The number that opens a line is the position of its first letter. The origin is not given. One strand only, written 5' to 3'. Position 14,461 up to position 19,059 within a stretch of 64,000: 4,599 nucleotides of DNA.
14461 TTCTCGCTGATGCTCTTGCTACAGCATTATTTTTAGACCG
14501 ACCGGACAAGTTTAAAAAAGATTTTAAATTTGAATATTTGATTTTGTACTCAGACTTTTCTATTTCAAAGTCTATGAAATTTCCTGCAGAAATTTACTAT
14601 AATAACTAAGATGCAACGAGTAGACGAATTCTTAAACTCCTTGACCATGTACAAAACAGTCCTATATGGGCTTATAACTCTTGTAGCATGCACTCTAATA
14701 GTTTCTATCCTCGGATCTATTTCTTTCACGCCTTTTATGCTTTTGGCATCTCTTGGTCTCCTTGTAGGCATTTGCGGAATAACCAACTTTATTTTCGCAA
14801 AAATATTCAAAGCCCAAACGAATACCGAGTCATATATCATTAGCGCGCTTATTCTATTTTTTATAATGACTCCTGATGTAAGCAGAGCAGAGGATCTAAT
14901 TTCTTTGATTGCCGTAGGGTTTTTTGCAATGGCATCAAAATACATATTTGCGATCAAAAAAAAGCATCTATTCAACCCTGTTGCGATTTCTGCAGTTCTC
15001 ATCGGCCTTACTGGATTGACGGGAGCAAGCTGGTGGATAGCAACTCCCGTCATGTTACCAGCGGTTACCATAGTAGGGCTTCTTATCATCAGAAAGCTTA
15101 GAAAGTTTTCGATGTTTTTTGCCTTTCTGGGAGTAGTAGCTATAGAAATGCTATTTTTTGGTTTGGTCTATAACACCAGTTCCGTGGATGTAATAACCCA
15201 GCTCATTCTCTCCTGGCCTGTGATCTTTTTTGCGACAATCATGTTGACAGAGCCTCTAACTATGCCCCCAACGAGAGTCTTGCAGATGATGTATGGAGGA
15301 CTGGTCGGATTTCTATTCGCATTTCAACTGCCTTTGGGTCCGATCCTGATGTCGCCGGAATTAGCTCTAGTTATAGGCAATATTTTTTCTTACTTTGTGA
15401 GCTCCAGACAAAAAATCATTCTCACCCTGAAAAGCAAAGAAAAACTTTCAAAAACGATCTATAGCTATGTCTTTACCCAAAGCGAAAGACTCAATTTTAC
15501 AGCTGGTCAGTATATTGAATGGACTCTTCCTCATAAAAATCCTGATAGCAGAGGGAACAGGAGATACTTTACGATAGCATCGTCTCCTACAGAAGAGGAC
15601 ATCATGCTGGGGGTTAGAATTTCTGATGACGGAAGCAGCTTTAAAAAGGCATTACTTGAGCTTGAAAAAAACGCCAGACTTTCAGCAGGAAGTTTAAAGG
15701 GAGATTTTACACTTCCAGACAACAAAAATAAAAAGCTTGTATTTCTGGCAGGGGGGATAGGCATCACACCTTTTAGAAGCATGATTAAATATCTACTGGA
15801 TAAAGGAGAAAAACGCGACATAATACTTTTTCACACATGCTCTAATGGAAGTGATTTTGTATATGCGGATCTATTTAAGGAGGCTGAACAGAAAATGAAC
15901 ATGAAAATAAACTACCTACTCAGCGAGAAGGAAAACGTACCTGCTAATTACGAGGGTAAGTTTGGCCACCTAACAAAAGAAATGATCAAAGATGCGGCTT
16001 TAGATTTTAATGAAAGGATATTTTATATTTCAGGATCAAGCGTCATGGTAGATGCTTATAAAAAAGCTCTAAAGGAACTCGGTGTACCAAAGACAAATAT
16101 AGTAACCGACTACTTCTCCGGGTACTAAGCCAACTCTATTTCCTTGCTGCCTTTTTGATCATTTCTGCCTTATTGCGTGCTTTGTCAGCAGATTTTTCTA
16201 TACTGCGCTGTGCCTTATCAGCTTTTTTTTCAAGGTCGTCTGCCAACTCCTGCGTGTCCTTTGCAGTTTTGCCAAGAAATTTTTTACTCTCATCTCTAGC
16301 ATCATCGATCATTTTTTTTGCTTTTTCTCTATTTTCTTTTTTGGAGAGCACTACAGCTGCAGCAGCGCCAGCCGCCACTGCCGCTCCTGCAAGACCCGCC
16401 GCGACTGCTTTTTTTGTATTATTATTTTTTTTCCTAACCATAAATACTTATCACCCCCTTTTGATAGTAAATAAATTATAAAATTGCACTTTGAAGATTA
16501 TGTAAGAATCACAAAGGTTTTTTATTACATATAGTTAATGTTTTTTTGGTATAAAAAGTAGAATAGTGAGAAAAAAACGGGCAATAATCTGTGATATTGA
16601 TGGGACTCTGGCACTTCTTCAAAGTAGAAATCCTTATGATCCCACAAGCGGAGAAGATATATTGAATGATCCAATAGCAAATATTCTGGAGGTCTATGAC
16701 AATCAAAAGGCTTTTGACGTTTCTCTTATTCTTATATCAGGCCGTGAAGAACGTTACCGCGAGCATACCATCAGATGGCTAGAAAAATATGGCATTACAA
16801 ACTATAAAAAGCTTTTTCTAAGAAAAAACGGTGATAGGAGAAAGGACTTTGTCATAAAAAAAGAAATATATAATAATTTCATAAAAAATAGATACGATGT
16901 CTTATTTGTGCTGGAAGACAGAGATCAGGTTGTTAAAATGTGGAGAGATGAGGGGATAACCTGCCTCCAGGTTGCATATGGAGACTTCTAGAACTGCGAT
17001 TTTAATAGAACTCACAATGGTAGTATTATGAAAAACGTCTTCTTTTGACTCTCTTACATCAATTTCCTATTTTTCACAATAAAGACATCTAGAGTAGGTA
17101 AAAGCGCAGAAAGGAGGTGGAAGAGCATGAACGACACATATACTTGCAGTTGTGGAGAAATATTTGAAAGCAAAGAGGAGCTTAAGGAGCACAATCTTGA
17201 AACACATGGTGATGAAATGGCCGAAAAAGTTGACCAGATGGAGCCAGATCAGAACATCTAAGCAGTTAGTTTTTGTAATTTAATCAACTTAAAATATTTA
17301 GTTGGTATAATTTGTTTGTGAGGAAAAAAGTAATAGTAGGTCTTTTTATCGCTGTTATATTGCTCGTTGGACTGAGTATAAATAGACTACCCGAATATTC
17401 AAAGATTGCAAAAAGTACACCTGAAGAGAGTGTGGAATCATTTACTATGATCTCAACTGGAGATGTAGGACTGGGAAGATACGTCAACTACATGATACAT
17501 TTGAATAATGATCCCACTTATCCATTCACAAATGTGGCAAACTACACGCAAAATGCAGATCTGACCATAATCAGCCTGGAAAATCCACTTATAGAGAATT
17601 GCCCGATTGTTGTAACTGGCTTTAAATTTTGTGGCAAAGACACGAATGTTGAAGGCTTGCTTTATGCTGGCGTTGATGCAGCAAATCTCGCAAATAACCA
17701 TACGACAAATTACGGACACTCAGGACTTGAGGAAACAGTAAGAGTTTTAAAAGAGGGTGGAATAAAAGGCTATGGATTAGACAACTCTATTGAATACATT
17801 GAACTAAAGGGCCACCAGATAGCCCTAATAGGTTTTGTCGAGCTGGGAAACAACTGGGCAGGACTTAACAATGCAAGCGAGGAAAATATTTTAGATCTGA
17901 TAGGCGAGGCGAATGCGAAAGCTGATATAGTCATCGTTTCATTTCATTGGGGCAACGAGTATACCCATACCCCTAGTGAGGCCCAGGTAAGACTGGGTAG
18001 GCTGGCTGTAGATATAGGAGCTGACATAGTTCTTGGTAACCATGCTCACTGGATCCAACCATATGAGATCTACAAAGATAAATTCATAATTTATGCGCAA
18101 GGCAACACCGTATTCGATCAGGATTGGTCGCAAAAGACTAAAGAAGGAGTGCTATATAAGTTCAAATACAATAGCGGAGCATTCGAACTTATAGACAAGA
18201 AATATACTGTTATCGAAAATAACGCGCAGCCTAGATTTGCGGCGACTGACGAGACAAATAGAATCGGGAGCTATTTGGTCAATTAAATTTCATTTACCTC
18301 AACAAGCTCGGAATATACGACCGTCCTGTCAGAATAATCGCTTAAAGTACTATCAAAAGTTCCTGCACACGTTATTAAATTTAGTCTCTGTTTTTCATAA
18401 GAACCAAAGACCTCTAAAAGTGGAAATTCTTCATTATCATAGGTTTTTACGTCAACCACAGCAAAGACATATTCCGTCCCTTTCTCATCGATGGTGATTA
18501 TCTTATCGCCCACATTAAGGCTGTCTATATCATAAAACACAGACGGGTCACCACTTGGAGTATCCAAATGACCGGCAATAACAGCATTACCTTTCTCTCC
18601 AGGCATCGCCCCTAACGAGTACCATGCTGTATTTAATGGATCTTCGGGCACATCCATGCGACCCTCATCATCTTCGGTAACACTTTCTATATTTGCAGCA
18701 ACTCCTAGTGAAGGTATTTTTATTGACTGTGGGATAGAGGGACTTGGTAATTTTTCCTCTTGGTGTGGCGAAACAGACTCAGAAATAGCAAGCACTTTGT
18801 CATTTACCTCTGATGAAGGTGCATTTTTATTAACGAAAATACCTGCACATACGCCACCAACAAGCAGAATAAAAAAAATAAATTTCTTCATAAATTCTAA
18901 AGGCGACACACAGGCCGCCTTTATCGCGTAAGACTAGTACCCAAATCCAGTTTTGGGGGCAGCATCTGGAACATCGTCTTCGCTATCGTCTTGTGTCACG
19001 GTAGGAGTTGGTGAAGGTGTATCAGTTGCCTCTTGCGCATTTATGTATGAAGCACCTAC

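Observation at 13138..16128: Compact flavinylation/electron-transfer module: FMN-binding protein, ApbE, and a membrane FNR-type reductase fusion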

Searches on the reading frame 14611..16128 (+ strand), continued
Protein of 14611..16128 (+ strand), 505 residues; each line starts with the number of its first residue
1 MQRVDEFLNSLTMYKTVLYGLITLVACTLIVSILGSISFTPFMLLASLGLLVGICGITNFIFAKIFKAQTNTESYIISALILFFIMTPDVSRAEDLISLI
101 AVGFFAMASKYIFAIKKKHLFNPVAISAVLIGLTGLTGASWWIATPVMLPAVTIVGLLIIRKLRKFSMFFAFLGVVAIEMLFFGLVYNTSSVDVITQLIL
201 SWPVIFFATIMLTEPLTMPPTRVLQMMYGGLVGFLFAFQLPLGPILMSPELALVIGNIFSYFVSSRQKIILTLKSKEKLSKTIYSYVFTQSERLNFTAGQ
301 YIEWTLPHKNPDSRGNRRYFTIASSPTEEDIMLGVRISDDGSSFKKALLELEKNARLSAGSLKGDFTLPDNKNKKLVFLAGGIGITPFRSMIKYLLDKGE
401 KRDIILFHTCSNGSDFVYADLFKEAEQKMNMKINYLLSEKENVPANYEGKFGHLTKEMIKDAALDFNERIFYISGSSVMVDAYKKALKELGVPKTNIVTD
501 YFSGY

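Call 33: find_encoding_contigs(protein=P0002, flank=5000, max_places=2)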
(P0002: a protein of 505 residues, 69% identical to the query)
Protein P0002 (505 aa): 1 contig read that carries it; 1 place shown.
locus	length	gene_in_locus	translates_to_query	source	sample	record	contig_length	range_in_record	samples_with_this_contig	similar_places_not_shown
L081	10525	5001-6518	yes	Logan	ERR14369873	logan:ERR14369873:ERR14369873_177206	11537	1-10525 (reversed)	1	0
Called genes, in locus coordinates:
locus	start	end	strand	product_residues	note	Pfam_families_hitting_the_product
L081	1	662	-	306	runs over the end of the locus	PF01544:CorA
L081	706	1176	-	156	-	-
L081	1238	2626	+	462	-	PF08245:Mur_ligase_M (weak), PF02875:Mur_ligase_C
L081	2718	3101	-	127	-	PF01641:SelR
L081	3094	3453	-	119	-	-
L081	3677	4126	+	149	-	-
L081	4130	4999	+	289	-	PF02424:ApbE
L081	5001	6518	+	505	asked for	PF00175:NAD_binding_1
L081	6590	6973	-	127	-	-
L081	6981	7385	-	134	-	-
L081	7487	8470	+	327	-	PF01018:GTP1_OBG, PF01926:MMR_HSR1, PF02421:FeoB_N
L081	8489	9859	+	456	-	PF00270:DEAD (faint), PF05970:PIF1, PF07728:AAA_5 (faint), PF13245:AAA_19, PF13401:AAA_22, PF13604:AAA_30, PF01443:Viral_helicase1 (faint)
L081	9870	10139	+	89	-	PF01541:GIY-YIG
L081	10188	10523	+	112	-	?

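Call 34: find_encoding_contigs(protein=P0006, flank=5000, max_places=2)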
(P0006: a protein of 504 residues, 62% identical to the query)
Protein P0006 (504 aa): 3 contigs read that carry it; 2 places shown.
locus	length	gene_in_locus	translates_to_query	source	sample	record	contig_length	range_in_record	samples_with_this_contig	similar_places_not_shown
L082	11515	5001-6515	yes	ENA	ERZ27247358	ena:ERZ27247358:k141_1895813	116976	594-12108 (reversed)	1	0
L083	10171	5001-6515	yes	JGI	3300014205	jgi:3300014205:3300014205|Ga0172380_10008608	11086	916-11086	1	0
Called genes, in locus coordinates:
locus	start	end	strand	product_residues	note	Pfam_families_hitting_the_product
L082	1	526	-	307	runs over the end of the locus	PF01544:CorA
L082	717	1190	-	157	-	-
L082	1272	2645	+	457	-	PF08245:Mur_ligase_M, PF02875:Mur_ligase_C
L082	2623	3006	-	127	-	PF01641:SelR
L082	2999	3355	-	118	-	-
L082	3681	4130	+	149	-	-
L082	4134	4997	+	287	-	PF02424:ApbE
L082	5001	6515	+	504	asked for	PF03116:NQR2_RnfD_RnfE (faint), PF00175:NAD_binding_1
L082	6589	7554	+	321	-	PF09587:PGA_cap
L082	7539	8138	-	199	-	PF04203:Sortase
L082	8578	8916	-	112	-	-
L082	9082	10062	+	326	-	PF01018:GTP1_OBG, PF01926:MMR_HSR1, PF02421:FeoB_N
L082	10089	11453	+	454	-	PF05970:PIF1, PF07728:AAA_5 (faint), PF13245:AAA_19, PF13401:AAA_22, PF13604:AAA_30, PF01443:Viral_helicase1 (faint), PF21530:Pif1_2B_dom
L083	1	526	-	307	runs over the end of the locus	PF01544:CorA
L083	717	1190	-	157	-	-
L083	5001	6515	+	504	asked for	PF03116:NQR2_RnfD_RnfE (faint), PF00175:NAD_binding_1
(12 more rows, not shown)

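Call 35: find_encoding_contigs(protein=P0005, flank=5000, max_places=2)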
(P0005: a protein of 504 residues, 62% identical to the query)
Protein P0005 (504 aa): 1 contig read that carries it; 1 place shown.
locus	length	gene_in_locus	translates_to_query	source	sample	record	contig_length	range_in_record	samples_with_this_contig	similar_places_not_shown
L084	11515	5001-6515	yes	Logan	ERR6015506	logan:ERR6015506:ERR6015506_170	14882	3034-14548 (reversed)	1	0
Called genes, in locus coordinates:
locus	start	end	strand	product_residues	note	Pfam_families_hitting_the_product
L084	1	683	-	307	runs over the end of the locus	PF01544:CorA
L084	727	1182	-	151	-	-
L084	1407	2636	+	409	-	PF02875:Mur_ligase_C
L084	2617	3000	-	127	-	PF01641:SelR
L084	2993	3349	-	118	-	-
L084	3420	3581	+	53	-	-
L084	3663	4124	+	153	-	-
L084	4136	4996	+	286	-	PF02424:ApbE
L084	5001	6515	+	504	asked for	PF03116:NQR2_RnfD_RnfE (faint), PF00175:NAD_binding_1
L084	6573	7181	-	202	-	-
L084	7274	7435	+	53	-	-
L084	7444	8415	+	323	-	PF09587:PGA_cap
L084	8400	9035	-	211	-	PF04203:Sortase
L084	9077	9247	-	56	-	-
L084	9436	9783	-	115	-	-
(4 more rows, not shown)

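Call 38: predict_structure(alignment_id=A1)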
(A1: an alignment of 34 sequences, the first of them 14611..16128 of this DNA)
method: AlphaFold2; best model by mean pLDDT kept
length: 505 residues; sequences in the alignment: 34
mean_pLDDT: 86.0   pTM: 0.80
mean pLDDT of the five models: 86.0, 85.4, 84.9, 84.1, 81.8
residues with pLDDT >= 90: 214; 70-90: 256; 50-70: 35; < 50: 0
segments of 3 or more residues with pLDDT < 50: none
pLDDT, mean of each block of 10 residues (from residue 1): 79 86 95 91 93 94 82 86 87 83 90 75 86 71 87 93 89 91 85 79 85 84 91 83 69 90 74 91 91 86 79 74 92 86 85 85 85 94 91 95 94 88 94 89 73 88 90 88 91 89 57
secondary structure, 60 per line:
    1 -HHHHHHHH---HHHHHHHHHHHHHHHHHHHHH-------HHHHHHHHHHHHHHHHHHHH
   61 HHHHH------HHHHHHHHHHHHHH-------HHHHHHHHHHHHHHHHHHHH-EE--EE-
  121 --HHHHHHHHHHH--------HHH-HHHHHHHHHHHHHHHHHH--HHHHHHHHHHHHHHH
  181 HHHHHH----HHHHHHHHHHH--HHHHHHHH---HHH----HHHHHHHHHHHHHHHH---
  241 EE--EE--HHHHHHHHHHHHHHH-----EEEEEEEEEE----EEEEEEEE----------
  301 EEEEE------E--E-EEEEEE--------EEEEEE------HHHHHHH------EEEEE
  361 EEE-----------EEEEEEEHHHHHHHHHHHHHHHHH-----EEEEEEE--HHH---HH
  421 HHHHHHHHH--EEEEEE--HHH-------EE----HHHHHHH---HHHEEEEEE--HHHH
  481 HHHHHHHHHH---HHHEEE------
elements in order: H2-9 H13-33 H41-65 H72-85 H93-112 H123-133 H146-163 H166-186 H191-201 H204-211 H222-237 H249-263 E269-278 E283-290 E301-305 E317-322 E331-336 H343-349 E356-363 E375-381 H382-398 E404-410 H419-429 E432-437 H456-462 E469-474 H477-490 E497-499
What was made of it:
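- Checked: The AlphaFold2 model has ten membrane helices in residues 13-263 (call 38).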

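Call 42: fold_search(model_id=the predicted structure, library=pdb)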
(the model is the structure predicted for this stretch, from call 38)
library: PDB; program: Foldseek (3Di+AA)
matches with E <= 10: 1249; with E <= 0.001: 327
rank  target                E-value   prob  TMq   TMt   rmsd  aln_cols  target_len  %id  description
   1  6o0a                  2.5e-16  1.00  0.44  0.57  13.8       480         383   13  Crystal structure of flavohemoglobin from Malassezia yamatoensis with bound FAD and heme determined by iron SAD phasing (released 2019-03-06)
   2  1gvh                  4.4e-16  1.00  0.43  0.54   6.9       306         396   16  The X-ray structure of ferric Escherichia coli flavohemoglobin reveals an unespected geometry of the distal heme pocket (released 2002-08-06)
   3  7qty                  1.2e-15  1.00  0.42  0.73   4.7       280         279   23  X-ray structure of FAD domain of NqrF of Klebsiella pneumoniae (released 2022-02-09)
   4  4eh1_B                2.8e-15  1.00  0.41  0.83   3.1       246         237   17  Crystal Structure of the Flavohem-like-FAD/NAD Binding Domain of Nitric Oxide Dioxygenase from Vibrio cholerae O1 biov (released 2012-04-25)
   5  2r6h_A                8.9e-15  1.00  0.41  0.71   4.1       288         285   21  Crystal structure of the domain comprising the NAD binding and the FAD binding regions of the NADH:ubiquinone oxidored (released 2007-09-11)
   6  4g1v                  9.9e-15  1.00  0.44  0.55  14.1       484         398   12  X-ray structure of yeast flavohemoglobin (released 2012-11-14)
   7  5ogx                  1.1e-14  1.00  0.42  0.62   2.5       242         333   21  Crystal structure of Amycolatopsis cytochrome P450 reductase GcoB. (released 2018-07-04)
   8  8qt6                  1.2e-14  1.00  0.39  0.48  16.8       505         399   16  Cryo-EM structure of Streptococcus pneumoniae NADPH oxidase (released 2024-07-24)
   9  4wqm                  1.3e-14  1.00  0.40  0.60   3.1       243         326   21  Structure of the toluene 4-monooxygenase NADH oxidoreductase T4moF, K270S K271S variant (released 2015-09-09)
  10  4eh1_A                1.4e-14  1.00  0.41  0.84   2.9       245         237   18  Crystal Structure of the Flavohem-like-FAD/NAD Binding Domain of Nitric Oxide Dioxygenase from Vibrio cholerae O1 biov (released 2012-04-25)
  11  8dos_A                1.9e-14  1.00  0.39  0.77   3.5       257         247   18  Crystal structure of Ferredoxin (flavodoxin):NADP(+) oxidoreductase from Klebsiella pneumoniae (released 2022-07-27)
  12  2r6h_C                2.2e-14  1.00  0.41  0.70   5.0       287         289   21  Crystal structure of the domain comprising the NAD binding and the FAD binding regions of the NADH:ubiquinone oxidored (released 2007-09-11)
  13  6mv1                  2.5e-14  1.00  0.40  0.55   3.3       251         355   20  2.15A resolution structure of the CS-b5R domains of human Ncb5or (NAD+ form) (released 2019-07-17)
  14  8a1t_F                2.6e-14  1.00  0.42  0.52   4.6       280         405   22  Sodium pumping NADH-quinone oxidoreductase (released 2023-06-14)
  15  3fpk_A                2.6e-14  1.00  0.40  0.77   3.8       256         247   19  Crystal Structure of Ferredoxin-NADP Reductase from Salmonella typhimurium (released 2009-02-03)
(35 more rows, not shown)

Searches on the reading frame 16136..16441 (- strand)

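Call 3: search_protein_families(library=pfam, proteins=[window:16136-16441:-], max_evalue=0.1)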
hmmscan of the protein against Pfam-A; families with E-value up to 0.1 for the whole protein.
window:16136-16441:- (101 aa): 1 family
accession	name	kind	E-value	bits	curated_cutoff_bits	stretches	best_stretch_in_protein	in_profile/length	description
PF07730.19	HisKA_3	-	0.051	14.6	24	0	13-56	13-53/68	Histidine kinase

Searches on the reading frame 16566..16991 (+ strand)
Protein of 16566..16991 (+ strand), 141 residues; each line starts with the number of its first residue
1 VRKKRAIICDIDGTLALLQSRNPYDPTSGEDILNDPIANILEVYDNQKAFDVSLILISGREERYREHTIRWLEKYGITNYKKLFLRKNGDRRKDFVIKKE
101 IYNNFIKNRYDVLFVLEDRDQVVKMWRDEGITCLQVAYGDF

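Call 3: search_protein_families(library=pfam, proteins=[window:16566-16991:+], max_evalue=0.1)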
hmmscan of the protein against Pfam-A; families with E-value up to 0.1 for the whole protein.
window:16566-16991:+ (141 aa): 4 families
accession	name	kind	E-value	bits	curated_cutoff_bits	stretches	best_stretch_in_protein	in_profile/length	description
PF25109.1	HAD_PNKP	-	3.9e-44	150.7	27.6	1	5-141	2-143/143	Polynucleotide kinase PNKP phosphatase domain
PF03767.20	Acid_phosphat_B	-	1.3e-09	38.3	27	1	3-114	76-200/230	HAD superfamily, subfamily IIIB (Acid phosphatase)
PF00702.32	Hydrolase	-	0.0012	19.7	26.4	1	5-132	2-117/191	haloacid dehalogenase-like hydrolase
PF24694.1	LNS2_PITM1-3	-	0.0025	18.3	27.7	1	7-106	1-90/124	PITM 1-3, LNS2 domain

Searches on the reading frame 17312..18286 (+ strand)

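Call 69: search_protein_families(library=pfam, proteins=[window:17312-18286:+], max_evalue=0.01)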
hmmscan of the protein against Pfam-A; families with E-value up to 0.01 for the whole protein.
window:17312-18286:+ (324 aa): 1 family
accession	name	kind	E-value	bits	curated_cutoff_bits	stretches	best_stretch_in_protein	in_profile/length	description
PF09587.15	PGA_cap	-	2.8e-54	184.7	27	1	46-270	2-255/255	Bacterial capsule synthesis protein PGA_cap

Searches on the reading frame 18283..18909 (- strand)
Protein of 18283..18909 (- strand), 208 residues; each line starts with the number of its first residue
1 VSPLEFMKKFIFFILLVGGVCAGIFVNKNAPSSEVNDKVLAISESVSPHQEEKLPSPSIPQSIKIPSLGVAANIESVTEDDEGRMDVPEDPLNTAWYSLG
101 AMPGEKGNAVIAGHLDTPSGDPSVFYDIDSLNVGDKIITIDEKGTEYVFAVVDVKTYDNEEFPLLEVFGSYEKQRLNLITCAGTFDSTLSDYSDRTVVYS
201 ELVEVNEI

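Call 69: search_protein_families(library=pfam, proteins=[window:18283-18909:-], max_evalue=0.01)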
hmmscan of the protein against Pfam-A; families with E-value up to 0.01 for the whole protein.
window:18283-18909:- (208 aa): 1 family
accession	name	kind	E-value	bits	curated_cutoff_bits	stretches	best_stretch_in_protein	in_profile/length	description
PF04203.18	Sortase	-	4.3e-24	85.1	26.6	1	63-203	1-125/125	Sortase domain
